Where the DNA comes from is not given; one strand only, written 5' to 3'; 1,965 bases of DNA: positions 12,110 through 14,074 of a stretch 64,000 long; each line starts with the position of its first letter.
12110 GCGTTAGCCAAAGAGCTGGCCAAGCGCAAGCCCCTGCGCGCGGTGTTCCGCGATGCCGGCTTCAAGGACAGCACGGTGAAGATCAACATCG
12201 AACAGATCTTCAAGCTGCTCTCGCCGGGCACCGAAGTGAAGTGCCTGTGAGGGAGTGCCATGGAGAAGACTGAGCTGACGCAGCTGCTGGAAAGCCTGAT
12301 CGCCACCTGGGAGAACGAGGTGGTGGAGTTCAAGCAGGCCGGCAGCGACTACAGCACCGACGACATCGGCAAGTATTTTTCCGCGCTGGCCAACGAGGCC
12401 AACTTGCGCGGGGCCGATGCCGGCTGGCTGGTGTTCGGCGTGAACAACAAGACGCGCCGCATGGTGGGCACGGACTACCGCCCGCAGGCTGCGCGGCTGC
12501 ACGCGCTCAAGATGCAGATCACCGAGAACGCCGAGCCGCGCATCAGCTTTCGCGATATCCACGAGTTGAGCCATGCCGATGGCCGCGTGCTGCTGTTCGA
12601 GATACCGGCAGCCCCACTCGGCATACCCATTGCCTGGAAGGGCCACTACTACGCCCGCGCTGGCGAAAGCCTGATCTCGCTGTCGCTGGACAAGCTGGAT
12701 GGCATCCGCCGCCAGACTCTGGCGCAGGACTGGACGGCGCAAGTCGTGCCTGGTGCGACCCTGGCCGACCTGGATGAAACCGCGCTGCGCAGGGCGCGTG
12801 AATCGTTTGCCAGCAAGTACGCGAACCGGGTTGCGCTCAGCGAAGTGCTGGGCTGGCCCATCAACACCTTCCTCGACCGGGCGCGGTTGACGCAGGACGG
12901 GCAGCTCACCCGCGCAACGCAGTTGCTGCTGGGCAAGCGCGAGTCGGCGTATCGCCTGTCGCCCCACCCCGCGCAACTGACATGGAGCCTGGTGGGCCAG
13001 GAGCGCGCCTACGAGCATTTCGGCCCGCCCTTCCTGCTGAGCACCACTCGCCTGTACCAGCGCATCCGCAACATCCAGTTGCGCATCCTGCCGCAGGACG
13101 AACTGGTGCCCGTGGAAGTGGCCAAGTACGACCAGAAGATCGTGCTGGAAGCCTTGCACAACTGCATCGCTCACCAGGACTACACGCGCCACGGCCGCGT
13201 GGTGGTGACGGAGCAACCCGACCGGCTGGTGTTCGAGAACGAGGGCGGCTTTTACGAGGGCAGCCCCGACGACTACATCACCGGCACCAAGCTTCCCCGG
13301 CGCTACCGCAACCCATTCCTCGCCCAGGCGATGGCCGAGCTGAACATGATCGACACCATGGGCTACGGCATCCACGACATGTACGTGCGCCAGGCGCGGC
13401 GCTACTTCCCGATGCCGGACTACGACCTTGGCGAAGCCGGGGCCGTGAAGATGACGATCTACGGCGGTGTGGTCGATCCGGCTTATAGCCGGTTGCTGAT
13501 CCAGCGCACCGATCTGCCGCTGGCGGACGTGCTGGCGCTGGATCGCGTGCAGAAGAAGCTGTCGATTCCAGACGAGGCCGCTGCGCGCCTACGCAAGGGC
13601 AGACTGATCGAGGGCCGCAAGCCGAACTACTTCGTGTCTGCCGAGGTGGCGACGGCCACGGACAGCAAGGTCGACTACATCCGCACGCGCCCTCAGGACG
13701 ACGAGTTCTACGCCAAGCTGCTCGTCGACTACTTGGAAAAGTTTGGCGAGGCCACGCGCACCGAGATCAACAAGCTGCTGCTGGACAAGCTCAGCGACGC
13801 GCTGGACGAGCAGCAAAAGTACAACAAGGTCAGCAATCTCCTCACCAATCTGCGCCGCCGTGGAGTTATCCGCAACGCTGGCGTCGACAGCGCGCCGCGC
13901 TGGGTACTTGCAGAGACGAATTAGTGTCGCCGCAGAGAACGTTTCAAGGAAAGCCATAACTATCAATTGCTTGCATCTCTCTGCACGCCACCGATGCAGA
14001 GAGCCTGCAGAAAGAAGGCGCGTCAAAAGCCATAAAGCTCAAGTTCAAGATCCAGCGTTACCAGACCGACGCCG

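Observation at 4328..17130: Eight-gene co-directional island with a Type III-like Mod/Res core embedded among SNF2 helicase, DUF4391, DUF2130 and AlbA_2 genes, matching no named defence system I can identify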

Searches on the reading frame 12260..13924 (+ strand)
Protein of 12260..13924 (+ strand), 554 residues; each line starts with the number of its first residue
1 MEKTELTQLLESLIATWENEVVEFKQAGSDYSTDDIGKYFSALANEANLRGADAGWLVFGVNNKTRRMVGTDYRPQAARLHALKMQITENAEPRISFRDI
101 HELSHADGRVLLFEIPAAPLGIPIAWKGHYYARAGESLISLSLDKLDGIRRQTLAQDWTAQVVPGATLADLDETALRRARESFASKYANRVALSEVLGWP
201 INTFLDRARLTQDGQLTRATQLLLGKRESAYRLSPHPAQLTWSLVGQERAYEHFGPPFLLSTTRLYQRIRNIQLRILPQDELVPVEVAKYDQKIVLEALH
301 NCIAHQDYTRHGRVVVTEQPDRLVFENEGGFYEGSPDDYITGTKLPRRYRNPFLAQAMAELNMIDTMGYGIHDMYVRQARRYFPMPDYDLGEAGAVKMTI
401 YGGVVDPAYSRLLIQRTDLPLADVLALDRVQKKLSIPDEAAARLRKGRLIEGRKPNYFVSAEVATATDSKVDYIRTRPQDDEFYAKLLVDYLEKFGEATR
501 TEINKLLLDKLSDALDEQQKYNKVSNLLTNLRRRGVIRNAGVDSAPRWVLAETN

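Call 4: search_protein_families(library=pfam, proteins=[window:12260-13924:+], max_evalue=0.01)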
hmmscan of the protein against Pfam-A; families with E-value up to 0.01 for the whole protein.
window:12260-13924:+ (554 aa): 2 families
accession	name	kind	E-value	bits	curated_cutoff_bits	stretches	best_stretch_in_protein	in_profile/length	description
PF04326.19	SLFN_AlbA_2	-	2.7e-17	63.8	25.3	1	18-137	1-113/118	Schlafen, AlbA_2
PF13749.12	HATPase_c_4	-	7.1e-11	42.4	26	1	314-390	4-80/89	Putative ATP-dependent DNA helicase recG C-terminal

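Call 5: search_protein_families(library=padloc, proteins=[window:12260-13924:+], max_evalue=0.001)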
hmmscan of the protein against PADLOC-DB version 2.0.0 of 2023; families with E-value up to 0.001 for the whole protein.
window:12260-13924:+ (554 aa): 3 families
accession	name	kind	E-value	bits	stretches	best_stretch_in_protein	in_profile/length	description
PDLC02402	Aga_SIR2-PNTD1-PNTD2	-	4.9e-06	22.9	1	285-376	437-537/876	Class I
PDLC02394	pAgo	-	5.2e-06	22.5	1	31-187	52-206/1121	-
PDLC02418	Aga_SIR2-Kinase-PNTD1-PNTD2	-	9.1e-05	18.8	1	286-376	316-415/756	Class I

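Call 6: search_protein_families(library=ncbifam, proteins=[window:12260-13924:+], max_evalue=0.001)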
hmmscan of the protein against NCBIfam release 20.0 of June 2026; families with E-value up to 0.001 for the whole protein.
window:12260-13924:+ (554 aa): 0 families

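Call 93: search_dna_similar(query=window:12260-13924:+, collection=plasmids, mode=protein, max_rows=14, max_evalue=1e-30)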
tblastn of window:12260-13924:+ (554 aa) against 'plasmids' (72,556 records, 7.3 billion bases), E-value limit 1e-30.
Records with a match: 5; places in all: 5; records where one place covers at least 80% of the query: 4.
Best place of each record, by identity: 60-80% 4; <60% 1.
By first word of the organism name: Neotabrizicola 1; Phaeobacter 1; Sulfitobacter 1; Sinorhizobium 1; Hymenobacter 1.
By predicted mobility (MOB-suite, as given by PLSDB): non-mobilizable 2; conjugative 2; mobilizable 1.
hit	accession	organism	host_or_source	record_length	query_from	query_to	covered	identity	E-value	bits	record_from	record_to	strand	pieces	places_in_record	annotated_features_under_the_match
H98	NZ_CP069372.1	Neotabrizicola shimadae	microbial biofilm,biofilm, Nakabusa ...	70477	1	554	100%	64.6%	0e+0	709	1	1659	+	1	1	RNA-binding domain-containing protein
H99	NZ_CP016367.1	Phaeobacter porticola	cell culture,barnacle at wood pile-on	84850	1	554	100%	62.6%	0e+0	675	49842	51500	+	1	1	RNA-binding domain-containing protein | site-specific DNA-methyltransferase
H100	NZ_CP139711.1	Sulfitobacter sp. OXR-159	Bacterial Culture,hydrothermal vent ...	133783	10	554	98%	62.9%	0e+0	671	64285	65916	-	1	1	RNA-binding domain-containing protein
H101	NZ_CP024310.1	Sinorhizobium fredii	Phaseolus vulgaris,cell culture,plant ...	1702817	54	552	90%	64.1%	2e-145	669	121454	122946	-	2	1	record has no annotation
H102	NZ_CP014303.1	Hymenobacter sp. PAMC 26628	lichen Stereocaulon sp.,single cell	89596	4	162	29%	50.0%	1e-37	156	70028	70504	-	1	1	ATP-binding protein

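Call 94: get_annotated_region(hit=H98, flank=8000)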
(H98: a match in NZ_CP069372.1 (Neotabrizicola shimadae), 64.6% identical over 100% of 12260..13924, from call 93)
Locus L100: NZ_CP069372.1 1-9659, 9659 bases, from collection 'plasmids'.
description: Neotabrizicola shimadae strain N10 plasmid unnamed2, complete sequence
organism: Neotabrizicola shimadae (NCBI taxid 2807096)
taxonomy: Bacteria; Pseudomonadota; Alphaproteobacteria; Rhodobacterales; Paracoccaceae; Neotabrizicola; Neotabrizicola shimadae
host: -; source: microbial biofilm,biofilm, Nakabusa hotspring; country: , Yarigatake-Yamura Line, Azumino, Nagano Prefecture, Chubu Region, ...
typing (MOB-suite, as given by PLSDB): non-mobilizable; replicon rep_cluster_605
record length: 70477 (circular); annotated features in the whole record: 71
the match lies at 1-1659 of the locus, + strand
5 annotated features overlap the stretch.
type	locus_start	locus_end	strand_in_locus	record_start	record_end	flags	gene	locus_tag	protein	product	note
CDS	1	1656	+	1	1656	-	-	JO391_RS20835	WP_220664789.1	RNA-binding domain-containing protein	-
CDS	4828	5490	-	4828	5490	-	-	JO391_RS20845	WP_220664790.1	hypothetical protein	-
CDS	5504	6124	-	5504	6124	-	-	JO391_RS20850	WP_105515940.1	7-cyano-7-deazaguanine synthase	-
CDS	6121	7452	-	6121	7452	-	-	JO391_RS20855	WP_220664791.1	nucleoside 2-deoxyribosyltransferase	-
CDS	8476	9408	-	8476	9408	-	-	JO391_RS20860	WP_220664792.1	DUF2493 domain-containing protein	-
